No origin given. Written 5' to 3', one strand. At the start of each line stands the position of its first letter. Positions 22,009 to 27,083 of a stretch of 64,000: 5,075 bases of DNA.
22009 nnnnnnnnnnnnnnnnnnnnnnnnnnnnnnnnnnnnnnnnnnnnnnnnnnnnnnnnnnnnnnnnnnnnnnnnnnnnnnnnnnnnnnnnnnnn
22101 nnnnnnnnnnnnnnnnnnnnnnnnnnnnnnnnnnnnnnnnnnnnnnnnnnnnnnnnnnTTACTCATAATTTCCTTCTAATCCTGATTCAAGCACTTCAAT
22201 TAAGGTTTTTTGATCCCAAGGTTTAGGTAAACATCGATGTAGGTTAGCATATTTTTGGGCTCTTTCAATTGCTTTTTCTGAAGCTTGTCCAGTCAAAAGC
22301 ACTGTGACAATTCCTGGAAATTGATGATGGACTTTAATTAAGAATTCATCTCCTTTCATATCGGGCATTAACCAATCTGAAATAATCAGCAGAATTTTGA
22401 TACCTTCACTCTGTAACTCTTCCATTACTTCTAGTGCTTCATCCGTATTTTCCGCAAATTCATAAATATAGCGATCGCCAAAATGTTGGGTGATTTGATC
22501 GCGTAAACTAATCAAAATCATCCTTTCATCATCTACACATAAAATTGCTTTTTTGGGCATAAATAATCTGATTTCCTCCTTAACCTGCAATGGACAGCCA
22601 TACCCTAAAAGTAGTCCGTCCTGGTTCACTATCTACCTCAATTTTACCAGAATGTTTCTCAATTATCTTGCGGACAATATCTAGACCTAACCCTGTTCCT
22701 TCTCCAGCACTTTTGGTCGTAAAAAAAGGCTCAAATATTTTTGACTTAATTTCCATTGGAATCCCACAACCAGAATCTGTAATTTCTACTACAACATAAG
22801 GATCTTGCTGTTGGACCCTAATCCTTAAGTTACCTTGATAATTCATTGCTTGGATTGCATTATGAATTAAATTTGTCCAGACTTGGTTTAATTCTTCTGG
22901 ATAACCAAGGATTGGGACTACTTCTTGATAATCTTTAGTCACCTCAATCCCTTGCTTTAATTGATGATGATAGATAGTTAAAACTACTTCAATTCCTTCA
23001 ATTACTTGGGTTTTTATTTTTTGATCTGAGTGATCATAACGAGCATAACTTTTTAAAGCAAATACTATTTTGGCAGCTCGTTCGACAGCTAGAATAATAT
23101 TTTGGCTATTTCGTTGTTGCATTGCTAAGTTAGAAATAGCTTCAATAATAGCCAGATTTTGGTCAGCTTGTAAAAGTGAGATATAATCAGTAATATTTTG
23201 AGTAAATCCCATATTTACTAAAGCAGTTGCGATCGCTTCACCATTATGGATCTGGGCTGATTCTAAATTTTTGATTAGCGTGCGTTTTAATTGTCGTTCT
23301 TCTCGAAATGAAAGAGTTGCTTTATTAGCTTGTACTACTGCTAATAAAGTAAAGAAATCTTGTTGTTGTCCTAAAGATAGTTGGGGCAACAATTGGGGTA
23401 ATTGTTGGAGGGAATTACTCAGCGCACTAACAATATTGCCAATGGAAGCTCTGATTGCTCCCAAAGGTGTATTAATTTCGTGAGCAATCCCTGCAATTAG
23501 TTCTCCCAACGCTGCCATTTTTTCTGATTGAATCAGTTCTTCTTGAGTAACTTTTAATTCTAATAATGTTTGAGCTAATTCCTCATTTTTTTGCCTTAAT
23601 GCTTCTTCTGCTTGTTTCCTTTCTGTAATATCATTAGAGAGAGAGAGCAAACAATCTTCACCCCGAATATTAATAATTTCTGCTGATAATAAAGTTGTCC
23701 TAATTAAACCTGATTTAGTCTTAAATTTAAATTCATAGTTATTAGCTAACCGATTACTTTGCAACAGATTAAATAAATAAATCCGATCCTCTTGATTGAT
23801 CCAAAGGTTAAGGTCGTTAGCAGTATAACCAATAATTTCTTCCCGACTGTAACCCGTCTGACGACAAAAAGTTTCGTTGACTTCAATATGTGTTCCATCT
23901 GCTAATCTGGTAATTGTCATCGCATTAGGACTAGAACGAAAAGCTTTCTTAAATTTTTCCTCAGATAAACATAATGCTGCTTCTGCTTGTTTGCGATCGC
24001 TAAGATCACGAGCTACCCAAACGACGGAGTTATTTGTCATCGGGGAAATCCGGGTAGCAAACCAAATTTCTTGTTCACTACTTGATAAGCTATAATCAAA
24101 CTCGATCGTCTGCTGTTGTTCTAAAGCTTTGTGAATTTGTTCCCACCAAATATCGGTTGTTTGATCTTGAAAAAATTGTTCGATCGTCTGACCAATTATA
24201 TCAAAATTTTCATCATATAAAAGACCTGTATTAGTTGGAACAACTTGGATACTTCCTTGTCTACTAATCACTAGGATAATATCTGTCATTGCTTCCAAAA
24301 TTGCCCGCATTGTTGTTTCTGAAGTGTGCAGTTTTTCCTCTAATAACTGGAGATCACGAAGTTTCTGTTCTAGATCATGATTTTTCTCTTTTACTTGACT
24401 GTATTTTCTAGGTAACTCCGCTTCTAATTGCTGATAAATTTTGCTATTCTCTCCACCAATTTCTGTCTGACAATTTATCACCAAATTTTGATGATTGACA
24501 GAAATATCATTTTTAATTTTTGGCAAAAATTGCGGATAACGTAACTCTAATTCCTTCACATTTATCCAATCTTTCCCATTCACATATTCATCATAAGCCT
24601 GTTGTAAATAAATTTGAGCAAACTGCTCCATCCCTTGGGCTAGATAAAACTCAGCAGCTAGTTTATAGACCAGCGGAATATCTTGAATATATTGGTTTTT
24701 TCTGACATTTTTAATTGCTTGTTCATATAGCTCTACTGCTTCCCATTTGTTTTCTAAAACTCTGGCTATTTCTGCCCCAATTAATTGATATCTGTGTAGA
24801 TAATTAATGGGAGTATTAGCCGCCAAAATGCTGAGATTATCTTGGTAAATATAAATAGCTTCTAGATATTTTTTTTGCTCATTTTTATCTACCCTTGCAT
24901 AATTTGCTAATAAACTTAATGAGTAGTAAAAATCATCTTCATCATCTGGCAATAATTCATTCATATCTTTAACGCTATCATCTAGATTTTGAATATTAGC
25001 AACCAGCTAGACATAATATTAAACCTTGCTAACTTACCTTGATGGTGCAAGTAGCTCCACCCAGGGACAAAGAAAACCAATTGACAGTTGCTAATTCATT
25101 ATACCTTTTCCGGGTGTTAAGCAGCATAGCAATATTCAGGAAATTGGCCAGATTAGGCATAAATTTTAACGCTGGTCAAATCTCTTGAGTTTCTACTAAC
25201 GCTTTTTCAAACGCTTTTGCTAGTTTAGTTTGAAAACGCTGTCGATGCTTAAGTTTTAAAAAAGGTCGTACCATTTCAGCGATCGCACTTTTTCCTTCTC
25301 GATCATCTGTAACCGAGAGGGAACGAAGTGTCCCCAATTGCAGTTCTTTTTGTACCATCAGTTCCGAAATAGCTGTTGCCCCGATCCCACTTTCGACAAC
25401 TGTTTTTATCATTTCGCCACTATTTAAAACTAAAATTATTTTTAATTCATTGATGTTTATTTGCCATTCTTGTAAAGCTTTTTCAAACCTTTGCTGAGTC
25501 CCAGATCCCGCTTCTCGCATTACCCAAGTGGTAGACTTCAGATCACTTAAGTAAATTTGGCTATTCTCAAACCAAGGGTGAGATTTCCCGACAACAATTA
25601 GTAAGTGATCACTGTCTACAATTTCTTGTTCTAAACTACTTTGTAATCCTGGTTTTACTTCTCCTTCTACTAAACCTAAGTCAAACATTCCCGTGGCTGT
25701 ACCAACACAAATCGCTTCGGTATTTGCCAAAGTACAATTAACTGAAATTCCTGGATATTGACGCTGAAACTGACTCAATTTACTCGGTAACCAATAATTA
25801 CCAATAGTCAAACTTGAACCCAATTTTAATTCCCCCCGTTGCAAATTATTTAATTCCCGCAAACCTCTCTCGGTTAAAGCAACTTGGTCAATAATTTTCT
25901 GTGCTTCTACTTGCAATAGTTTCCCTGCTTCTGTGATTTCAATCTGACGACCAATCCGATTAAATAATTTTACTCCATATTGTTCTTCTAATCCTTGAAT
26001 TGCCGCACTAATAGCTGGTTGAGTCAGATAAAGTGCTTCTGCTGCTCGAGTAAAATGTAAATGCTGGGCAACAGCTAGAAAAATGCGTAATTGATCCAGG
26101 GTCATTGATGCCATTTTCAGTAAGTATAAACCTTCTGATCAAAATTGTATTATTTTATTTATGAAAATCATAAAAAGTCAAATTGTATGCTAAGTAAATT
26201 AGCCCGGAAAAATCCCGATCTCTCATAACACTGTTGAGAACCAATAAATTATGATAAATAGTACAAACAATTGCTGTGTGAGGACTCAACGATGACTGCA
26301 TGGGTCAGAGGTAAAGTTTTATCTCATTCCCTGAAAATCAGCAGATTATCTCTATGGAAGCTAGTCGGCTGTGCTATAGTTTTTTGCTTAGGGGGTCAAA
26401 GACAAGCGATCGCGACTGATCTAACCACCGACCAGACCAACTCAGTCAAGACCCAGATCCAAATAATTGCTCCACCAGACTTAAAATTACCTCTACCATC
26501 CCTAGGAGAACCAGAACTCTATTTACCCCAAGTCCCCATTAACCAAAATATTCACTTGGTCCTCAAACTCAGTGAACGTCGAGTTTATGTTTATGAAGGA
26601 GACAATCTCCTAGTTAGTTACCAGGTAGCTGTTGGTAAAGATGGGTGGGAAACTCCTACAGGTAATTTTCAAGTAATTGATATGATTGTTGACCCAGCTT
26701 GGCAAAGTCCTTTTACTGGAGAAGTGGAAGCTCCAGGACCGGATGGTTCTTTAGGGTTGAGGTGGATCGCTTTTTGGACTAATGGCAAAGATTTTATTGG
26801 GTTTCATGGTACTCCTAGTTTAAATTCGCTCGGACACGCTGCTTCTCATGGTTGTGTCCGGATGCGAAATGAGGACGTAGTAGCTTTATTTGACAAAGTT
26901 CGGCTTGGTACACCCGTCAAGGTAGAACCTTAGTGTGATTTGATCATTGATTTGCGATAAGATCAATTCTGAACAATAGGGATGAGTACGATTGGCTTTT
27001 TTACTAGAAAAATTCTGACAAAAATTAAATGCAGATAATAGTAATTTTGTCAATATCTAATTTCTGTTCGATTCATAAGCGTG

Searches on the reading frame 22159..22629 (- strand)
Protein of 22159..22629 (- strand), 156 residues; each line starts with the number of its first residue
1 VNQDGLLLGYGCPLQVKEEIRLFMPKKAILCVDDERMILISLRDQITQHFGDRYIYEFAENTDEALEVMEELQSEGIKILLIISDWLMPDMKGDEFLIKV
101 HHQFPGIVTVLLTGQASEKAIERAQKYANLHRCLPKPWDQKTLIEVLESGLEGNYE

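Call 55: search_protein_families(library=pfam, proteins=[window:22159-22629:-], max_evalue=0.00001)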
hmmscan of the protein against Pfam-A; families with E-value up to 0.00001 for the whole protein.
window:22159-22629:- (156 aa): 1 family
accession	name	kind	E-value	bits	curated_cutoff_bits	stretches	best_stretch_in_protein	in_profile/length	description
PF00072.30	Response_reg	-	9.1e-14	52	30.2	1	29-147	1-110/111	Response regulator receiver domain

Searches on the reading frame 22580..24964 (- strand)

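Call 55: search_protein_families(library=pfam, proteins=[window:22580-24964:-], max_evalue=0.00001)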
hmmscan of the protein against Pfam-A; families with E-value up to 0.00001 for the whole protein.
window:22580-24964:- (794 aa): 7 families
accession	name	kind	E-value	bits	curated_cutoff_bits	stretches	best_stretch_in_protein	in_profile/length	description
PF02518.31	HATPase_c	-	1.6e-27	96.6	26.4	1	689-791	3-108/111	Histidine kinase-, DNA gyrase B-, and HSP90-like ATPase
PF00989.32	PAS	-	6.4e-11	42.7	22.6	1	338-435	3-101/113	PAS fold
PF13426.13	PAS_9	-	1.7e-10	41.5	27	1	346-448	1-103/103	PAS domain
PF08448.16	PAS_4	-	5.3e-09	36.7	23.1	0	223-326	1-110/110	PAS fold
PF14501.12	HATPase_c_5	-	1.4e-08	35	22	1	691-786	5-97/102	GHKL domain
PF08447.18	PAS_3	-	3.9e-06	27.5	25.6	0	360-431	2-75/89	PAS fold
PF13188.13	PAS_8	-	7.7e-06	26.1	21.8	0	336-393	1-58/65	PAS domain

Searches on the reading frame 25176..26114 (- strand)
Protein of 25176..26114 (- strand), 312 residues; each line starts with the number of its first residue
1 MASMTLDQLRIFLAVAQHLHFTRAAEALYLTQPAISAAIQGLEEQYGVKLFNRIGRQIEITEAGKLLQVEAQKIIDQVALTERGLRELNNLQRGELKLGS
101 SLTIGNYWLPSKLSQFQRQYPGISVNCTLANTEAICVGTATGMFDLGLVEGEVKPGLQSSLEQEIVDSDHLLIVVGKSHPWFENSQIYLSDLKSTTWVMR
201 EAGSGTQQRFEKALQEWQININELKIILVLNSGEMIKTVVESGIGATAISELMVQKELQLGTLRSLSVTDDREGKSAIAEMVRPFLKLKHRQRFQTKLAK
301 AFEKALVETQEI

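Call 59: search_protein_families(library=pfam, proteins=[window:25176-26114:-], max_evalue=0.00001)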
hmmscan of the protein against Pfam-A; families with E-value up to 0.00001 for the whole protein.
window:25176-26114:- (312 aa): 3 families
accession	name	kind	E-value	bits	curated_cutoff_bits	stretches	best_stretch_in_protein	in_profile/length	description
PF03466.25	LysR_substrate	-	2.4e-35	122.3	28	1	91-308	3-206/209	LysR substrate binding domain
PF00126.33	HTH_1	-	3.1e-24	85.1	26.6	1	6-65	1-60/60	Bacterial regulatory helix-turn-helix protein, lysR family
PF12727.12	PBP_like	-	4.6e-06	26.4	27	1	190-258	87-158/193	PBP superfamily domain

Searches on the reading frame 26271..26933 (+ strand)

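Call 59: search_protein_families(library=pfam, proteins=[window:26271-26933:+], max_evalue=0.00001)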
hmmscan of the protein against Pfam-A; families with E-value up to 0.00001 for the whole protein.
window:26271-26933:+ (220 aa): 1 family
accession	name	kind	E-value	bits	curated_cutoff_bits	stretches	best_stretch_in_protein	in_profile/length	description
PF03734.19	YkuD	-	8.3e-26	91.8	23.4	1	96-218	4-146/146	L,D-transpeptidase catalytic domain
